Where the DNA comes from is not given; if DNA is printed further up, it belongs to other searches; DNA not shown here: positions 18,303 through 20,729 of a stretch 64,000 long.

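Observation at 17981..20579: Cytoplasmic (Tat-less) Mo/W-bis-PGD enzyme with FS0 cluster and DmsB-like partner, acetylene-hydratase/transhydroxylase-like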

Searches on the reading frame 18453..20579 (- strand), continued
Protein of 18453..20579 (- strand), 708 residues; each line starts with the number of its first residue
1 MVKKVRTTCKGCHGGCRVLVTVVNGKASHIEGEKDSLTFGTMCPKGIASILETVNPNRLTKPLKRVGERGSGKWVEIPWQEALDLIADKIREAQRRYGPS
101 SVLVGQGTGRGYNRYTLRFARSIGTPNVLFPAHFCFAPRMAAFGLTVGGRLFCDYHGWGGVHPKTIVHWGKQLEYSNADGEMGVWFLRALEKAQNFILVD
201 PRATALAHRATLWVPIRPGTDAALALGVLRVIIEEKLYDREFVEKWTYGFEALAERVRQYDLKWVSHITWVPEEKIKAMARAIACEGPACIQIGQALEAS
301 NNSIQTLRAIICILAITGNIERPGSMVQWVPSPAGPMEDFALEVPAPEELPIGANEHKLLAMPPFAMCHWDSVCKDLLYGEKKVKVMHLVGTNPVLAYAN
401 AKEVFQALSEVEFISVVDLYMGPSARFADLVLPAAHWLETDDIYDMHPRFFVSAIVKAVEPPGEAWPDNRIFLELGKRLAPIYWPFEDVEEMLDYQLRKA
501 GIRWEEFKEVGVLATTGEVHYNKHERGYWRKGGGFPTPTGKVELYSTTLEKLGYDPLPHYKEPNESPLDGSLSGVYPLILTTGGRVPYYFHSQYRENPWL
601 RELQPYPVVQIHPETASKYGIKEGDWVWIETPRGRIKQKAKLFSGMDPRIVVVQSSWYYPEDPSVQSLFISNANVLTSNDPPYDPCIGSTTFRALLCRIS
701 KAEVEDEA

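Call 67: search_protein_families(library=pfam, proteins=[L011:9019-9936:+, L011:7917-8912:+, L018:73-1293:+, L018:4029-5990:+, L019:8719-9960:+, L017:12163-13140:+, L017:13154-14344:+, L006:7258-8529:-, L006:8546-9775:-, L017:14366-15298:+], max_evalue=0.0001)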
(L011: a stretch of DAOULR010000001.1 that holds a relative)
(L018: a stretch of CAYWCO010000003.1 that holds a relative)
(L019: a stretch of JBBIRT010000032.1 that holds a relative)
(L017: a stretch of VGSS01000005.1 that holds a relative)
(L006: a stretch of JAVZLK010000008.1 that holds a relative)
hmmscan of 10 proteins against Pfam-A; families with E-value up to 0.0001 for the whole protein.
L011:9019-9936:+ (305 aa): 2 families
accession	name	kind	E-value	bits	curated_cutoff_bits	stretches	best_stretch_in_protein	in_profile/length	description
PF00378.25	ECH_1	-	6.8e-21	75.2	27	1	110-244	79-215/251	Enoyl-CoA hydratase/isomerase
PF16113.10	ECH_2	-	7.9e-05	22.7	27.2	0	102-272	70-249/335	Enoyl-CoA hydratase/isomerase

L011:7917-8912:+ (331 aa): 1 family
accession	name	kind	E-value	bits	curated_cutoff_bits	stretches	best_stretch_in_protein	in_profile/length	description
PF00378.25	ECH_1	-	1.3e-10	41.5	27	1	134-261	77-205/251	Enoyl-CoA hydratase/isomerase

L018:73-1293:+ (406 aa): 7 families
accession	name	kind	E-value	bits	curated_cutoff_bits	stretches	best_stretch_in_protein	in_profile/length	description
PF07992.20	Pyr_redox_2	-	1.5e-63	215.4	26.1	1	1-298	1-291/291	Pyridine nucleotide-disulphide oxidoreductase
PF00070.33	Pyr_redox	-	2e-16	60.7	22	1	145-222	1-79/82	Pyridine nucleotide-disulphide oxidoreductase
PF13738.12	Pyr_redox_3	-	2e-09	37.6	30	0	147-173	1-28/305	Pyridine nucleotide-disulphide oxidoreductase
PF03486.20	HI0933_like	-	3.9e-07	30.2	50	0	145-183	2-40/244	HI0933-like protein Rossmann domain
PF00890.30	FAD_binding_2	-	1.3e-05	25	20.4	0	146-175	2-31/414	FAD binding domain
PF01134.28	GIDA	-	4.9e-05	23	22.1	0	145-177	1-34/391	Glucose inhibited division protein A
PF18267.7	Rubredoxin_C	-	6.1e-05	23.4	25.9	0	320-369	4-53/70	Rubredoxin NAD+ reductase C-terminal domain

L018:4029-5990:+ (653 aa): 2 families
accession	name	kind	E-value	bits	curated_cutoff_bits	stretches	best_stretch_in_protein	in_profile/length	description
PF00501.34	AMP-binding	-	5.7e-46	157.5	29.9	1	92-427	4-329/384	AMP-binding enzyme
PF16177.11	ACAS_N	-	1.8e-10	40.9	27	1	36-92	1-54/55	Acetyl-coenzyme A synthetase N-terminus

L019:8719-9960:+ (413 aa): 2 families
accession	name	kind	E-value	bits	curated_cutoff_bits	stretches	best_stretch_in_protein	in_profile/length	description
PF00682.25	HMGL-like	-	5.5e-51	173.9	29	1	34-295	2-260/260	HMGL-like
PF22617.1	HCS_D2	-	3.4e-08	34.2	27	1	309-392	1-80/82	Homocitrate synthase post-HMGL domain-like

L017:12163-13140:+ (325 aa): 1 family
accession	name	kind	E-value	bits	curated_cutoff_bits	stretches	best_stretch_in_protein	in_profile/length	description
PF04909.20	Amidohydro_2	-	1.2e-37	130.7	26.4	1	43-323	18-288/289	Amidohydrolase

L017:13154-14344:+ (396 aa): 1 family
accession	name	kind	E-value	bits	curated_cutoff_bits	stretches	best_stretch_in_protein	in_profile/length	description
PF00557.29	Peptidase_M24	-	9.3e-25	88.1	23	1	176-379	1-208/208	Metallopeptidase family M24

L006:7258-8529:- (423 aa): 1 family
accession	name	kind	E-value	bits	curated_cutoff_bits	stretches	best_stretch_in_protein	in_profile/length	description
PF04015.17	DUF362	-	1e-47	163.3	24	1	38-238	1-200/200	Domain of unknown function (DUF362)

L006:8546-9775:- (409 aa): 2 families
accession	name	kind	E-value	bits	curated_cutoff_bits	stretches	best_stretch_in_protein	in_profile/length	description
PF00557.29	Peptidase_M24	-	4.6e-42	144.6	23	1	178-389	1-208/208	Metallopeptidase family M24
PF01321.24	Creatinase_N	-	1.1e-05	26.5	22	1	23-171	1-128/128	Creatinase/Prolidase N-terminal domain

L017:14366-15298:+ (310 aa): 3 families
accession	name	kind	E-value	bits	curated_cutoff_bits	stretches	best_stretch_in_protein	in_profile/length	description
PF02826.25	2-Hacid_dh_C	-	8.7e-56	188.5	25.1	1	103-275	2-178/178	D-isomer specific 2-hydroxyacid dehydrogenase, NAD binding domain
PF03446.21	NAD_binding_2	-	3.2e-06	27.7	21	1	136-242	1-111/161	NAD binding domain of 6-phosphogluconate dehydrogenase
PF00389.36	2-Hacid_dh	-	1.2e-05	25.4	24.6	1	11-276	9-103/134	D-isomer specific 2-hydroxyacid dehydrogenase, catalytic domain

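Call 68: search_protein_families(library=ncbifam, proteins=[L017:12163-13140:+], max_evalue=1e-10)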
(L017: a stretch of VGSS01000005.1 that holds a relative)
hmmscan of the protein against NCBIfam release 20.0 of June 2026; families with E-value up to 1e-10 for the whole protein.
L017:12163-13140:+ (325 aa): 0 families

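Call 78: search_solved_structures(query=L083:3563-6214:+, max_evalue=1e-20)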
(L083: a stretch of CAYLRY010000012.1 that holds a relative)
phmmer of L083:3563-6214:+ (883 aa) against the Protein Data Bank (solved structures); distinct sequences matched with E-value up to 1e-20: 10.
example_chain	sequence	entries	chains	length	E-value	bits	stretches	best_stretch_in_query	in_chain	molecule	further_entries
4v4c_A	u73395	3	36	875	1.7e-141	476.1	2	25-393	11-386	Pyrogallol hydroxytransferase large subunit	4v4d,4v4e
1e18_A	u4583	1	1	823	7.6e-75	255.5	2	514-850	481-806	DMSO REDUCTASE.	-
1eu1_A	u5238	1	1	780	9.3e-75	255.2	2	516-850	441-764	DIMETHYL SULFOXIDE REDUCTASE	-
1dms_A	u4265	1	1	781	1.2e-74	254.9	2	63-361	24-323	DMSO REDUCTASE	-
1dmr_A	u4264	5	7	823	3.1e-74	253.5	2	514-850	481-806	DMSO REDUCTASE | Dimethyl sulfoxide/trimethylamine N-oxide reductase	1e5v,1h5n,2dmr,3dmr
1e60_A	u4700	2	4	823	3.5e-74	253.3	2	514-850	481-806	Dimethyl sulfoxide/trimethylamine N-oxide reductase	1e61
4dmr_A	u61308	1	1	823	5.8e-74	252.6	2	514-850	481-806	DMSO REDUCTASE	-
7l5i_A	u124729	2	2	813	1.3e-72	248.2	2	81-390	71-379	Trimethylamine-N-oxide reductase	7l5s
9h4t_A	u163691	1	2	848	3.6e-66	226.8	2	518-851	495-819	Trimethylamine-N-oxide reductase 1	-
1tmo_A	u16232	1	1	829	7.8e-62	212.5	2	528-827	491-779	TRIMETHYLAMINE N-OXIDE REDUCTASE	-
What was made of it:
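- On Pyrogallol-phloroglucinol transhydroxylase (AthL/BthL): A real AthL homologue (E 1.7e-141) exists elsewhere, at L083 (call 78).
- Closest known: Pyrogallol-phloroglucinol transhydroxylase AthL/BthL. Different: True AthL homologues exist separately in Dehalococcoidales loci (call 78).
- In Dehalococcoidales, true AthL homologues occur beside family members, so the two are not simply interchangeable (call 78).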

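Call 81: find_encoding_contigs(protein=P0003, flank=9000, max_places=1)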
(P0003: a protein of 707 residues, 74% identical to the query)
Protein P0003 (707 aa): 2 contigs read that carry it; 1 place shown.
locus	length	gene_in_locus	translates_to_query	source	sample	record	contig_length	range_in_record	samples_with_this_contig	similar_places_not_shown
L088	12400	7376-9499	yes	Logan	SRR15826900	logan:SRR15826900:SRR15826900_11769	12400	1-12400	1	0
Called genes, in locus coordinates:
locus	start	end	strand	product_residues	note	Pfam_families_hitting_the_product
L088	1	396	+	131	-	?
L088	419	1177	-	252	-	PF01144:CoA_trans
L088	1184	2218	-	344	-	PF01144:CoA_trans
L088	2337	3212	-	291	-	PF04199:Cyclase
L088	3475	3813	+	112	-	PF05899:Cupin_3 (weak), PF07883:Cupin_2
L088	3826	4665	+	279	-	PF00106:adh_short, PF08659:KR, PF13561:adh_short_C2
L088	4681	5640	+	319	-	PF02737:3HCDH_N, PF00725:3HCDH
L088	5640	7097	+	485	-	PF00474:SSF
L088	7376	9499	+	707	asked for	PF04879:Molybdop_Fe4S4, PF00384:Molybdopterin, PF01568:Molydop_binding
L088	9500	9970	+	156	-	PF12797:Fer4_2 (weak), PF12838:Fer4_7 (weak), PF13237:Fer4_10, PF13247:Fer4_11, PF14697:Fer4_21 (weak), PF12838:Fer4_7, PF13187:Fer4_9 (weak), PF00037:Fer4, +5 more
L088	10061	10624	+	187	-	PF27313:AF_0136_C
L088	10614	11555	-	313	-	PF05853:BKACE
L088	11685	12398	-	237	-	?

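Call 82: find_encoding_contigs(protein=P0006, flank=9000, max_places=1)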
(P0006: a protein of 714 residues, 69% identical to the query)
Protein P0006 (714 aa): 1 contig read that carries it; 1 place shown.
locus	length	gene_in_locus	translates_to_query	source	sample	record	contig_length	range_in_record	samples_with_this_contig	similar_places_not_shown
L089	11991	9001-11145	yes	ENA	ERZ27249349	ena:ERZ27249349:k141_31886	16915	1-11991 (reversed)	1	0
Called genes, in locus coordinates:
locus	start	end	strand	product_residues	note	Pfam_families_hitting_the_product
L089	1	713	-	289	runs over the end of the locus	PF04199:Cyclase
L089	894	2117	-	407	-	PF22691:Thiolase_C_1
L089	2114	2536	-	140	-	PF12172:zf-ChsH2 (weak), PF01796:OB_ChsH2_C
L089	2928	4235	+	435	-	-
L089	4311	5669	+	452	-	PF13458:Peripla_BP_6, PF13433:Peripla_BP_5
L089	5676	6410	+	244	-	PF00005:ABC_tran, PF13304:AAA_21 (faint), PF12399:BCA_ABC_TP_C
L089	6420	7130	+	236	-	PF00005:ABC_tran, PF13401:AAA_22 (faint), PF13304:AAA_21 (faint)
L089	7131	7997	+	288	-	PF02653:BPD_transp_2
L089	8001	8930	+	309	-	PF02653:BPD_transp_2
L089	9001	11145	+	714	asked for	PF04879:Molybdop_Fe4S4, PF00384:Molybdopterin, PF01568:Molydop_binding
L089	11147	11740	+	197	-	PF12797:Fer4_2 (weak), PF13237:Fer4_10 (weak), PF13247:Fer4_11, PF12838:Fer4_7, PF13187:Fer4_9 (weak), PF14697:Fer4_21, PF00037:Fer4, PF12837:Fer4_6, +2 more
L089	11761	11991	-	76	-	?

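Call 83: find_encoding_contigs(protein=P0008, flank=9000, max_places=1)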
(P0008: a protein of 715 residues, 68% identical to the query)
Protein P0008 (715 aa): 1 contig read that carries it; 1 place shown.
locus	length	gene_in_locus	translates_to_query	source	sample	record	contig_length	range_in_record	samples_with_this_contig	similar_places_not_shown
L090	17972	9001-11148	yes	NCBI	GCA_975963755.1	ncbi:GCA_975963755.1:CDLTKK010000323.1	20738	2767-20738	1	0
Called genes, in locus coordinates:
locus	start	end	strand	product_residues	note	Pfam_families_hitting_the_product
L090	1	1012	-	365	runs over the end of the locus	PF01180:DHO_dh, PF12838:Fer4_7 (faint), PF00037:Fer4 (faint), PF12797:Fer4_2 (faint), PF12837:Fer4_6 (faint), PF13237:Fer4_10 (faint), PF14697:Fer4_21 (weak), PF13187:Fer4_9 (faint)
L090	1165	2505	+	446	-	PF01979:Amidohydro_1, PF07969:Amidohydro_3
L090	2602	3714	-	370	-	PF26233:NicX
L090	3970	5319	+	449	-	PF01979:Amidohydro_1, PF07969:Amidohydro_3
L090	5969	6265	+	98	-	PF02597:ThiS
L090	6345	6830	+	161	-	PF13187:Fer4_9 (weak), PF13247:Fer4_11 (weak), PF13237:Fer4_10, PF14697:Fer4_21 (weak), PF25160:LdpA_Fe-S-bd (weak), PF12838:Fer4_7, PF13187:Fer4_9, PF00037:Fer4, +7 more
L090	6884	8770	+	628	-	PF02730:AFOR_N, PF01314:AFOR_C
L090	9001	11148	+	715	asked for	PF04879:Molybdop_Fe4S4, PF00384:Molybdopterin, PF01568:Molydop_binding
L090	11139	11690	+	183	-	PF12797:Fer4_2 (faint), PF13247:Fer4_11, PF12838:Fer4_7, PF13187:Fer4_9 (weak), PF14697:Fer4_21 (weak), PF25160:LdpA_Fe-S-bd (weak), PF12837:Fer4_6 (weak), PF00037:Fer4 (weak), +1 more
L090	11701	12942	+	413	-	PF07992:Pyr_redox_2, PF13738:Pyr_redox_3, PF00070:Pyr_redox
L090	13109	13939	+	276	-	PF00106:adh_short, PF08659:KR, PF13561:adh_short_C2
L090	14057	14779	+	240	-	PF00005:ABC_tran, PF13304:AAA_21 (faint), PF12399:BCA_ABC_TP_C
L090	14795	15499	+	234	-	PF00005:ABC_tran, PF13304:AAA_21 (faint)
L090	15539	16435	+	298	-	PF02653:BPD_transp_2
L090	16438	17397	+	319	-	PF02653:BPD_transp_2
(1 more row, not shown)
